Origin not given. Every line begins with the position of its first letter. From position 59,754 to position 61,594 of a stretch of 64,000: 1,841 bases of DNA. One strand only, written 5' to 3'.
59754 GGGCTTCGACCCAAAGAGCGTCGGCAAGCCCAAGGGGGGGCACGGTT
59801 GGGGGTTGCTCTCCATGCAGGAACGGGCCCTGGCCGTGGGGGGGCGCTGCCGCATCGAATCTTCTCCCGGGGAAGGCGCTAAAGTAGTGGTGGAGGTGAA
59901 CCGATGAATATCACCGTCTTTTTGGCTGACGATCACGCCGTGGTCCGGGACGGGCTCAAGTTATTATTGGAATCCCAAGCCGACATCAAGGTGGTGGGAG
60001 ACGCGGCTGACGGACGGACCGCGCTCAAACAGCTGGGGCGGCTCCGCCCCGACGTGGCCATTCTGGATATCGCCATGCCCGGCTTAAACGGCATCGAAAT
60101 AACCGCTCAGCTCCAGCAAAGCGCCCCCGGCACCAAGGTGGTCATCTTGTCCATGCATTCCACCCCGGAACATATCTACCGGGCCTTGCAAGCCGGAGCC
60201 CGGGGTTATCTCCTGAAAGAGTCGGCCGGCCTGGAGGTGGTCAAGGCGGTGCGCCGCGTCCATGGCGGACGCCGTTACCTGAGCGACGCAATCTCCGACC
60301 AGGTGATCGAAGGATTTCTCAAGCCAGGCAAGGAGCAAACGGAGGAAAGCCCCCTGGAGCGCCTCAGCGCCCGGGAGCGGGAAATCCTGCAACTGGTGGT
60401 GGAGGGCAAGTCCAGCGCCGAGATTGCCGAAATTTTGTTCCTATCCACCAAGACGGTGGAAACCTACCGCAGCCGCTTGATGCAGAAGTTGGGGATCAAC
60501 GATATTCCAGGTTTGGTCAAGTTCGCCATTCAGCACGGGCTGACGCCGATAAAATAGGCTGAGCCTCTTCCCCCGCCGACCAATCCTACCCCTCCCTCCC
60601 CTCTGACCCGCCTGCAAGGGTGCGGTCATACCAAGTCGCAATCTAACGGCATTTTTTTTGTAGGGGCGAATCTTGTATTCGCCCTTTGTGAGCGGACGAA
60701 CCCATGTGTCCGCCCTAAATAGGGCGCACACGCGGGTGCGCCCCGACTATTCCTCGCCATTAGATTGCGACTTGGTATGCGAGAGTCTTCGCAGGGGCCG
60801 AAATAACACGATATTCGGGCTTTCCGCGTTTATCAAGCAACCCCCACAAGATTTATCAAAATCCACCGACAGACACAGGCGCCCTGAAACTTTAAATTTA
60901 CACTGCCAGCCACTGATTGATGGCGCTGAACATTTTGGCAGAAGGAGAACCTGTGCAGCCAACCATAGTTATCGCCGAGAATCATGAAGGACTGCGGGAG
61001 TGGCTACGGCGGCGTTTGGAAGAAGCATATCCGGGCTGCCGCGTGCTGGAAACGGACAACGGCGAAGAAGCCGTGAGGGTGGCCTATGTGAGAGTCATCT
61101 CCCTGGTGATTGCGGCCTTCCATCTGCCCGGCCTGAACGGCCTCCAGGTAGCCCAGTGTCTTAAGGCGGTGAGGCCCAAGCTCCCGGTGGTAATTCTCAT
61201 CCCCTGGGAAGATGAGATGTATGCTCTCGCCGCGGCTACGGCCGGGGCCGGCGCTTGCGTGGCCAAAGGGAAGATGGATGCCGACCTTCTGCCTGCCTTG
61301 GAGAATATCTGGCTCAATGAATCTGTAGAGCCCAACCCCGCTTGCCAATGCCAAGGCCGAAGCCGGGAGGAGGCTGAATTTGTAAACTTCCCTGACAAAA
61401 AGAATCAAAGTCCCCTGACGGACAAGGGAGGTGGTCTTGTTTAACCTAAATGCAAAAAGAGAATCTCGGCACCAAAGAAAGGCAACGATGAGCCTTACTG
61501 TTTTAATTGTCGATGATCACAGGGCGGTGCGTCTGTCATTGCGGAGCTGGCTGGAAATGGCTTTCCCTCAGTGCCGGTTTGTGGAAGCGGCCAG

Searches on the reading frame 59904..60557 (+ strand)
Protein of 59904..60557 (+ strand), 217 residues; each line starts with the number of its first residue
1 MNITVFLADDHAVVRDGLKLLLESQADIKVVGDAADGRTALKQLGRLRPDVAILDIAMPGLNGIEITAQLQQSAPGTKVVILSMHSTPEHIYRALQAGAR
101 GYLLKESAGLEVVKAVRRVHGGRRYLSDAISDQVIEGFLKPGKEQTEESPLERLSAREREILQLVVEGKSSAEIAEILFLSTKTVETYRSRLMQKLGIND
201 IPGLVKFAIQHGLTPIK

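Call 32: search_protein_families(library=pfam, proteins=[window:59904-60557:+], max_evalue=0.00001)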
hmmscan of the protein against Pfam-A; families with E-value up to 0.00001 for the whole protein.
window:59904-60557:+ (217 aa): 3 families
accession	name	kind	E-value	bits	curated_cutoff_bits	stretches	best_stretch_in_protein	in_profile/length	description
PF00072.30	Response_reg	-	9.8e-29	100.2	30.2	1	5-116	1-110/111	Response regulator receiver domain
PF00196.25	GerE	-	1.3e-20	73.2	23.5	1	153-208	2-57/57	Bacterial regulatory proteins, luxR family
PF08281.18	Sigma70_r4_2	-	5.9e-10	39.1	25.7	1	151-196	8-54/54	Sigma-70, region 4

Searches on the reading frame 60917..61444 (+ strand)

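Call 32: search_protein_families(library=pfam, proteins=[window:60917-61444:+], max_evalue=0.00001)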
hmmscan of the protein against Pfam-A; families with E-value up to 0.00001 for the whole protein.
window:60917-61444:+ (175 aa): 1 family
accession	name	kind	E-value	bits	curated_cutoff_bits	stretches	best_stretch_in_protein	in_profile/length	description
PF00072.30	Response_reg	-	2.8e-14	53.7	30.2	1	17-127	1-109/111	Response regulator receiver domain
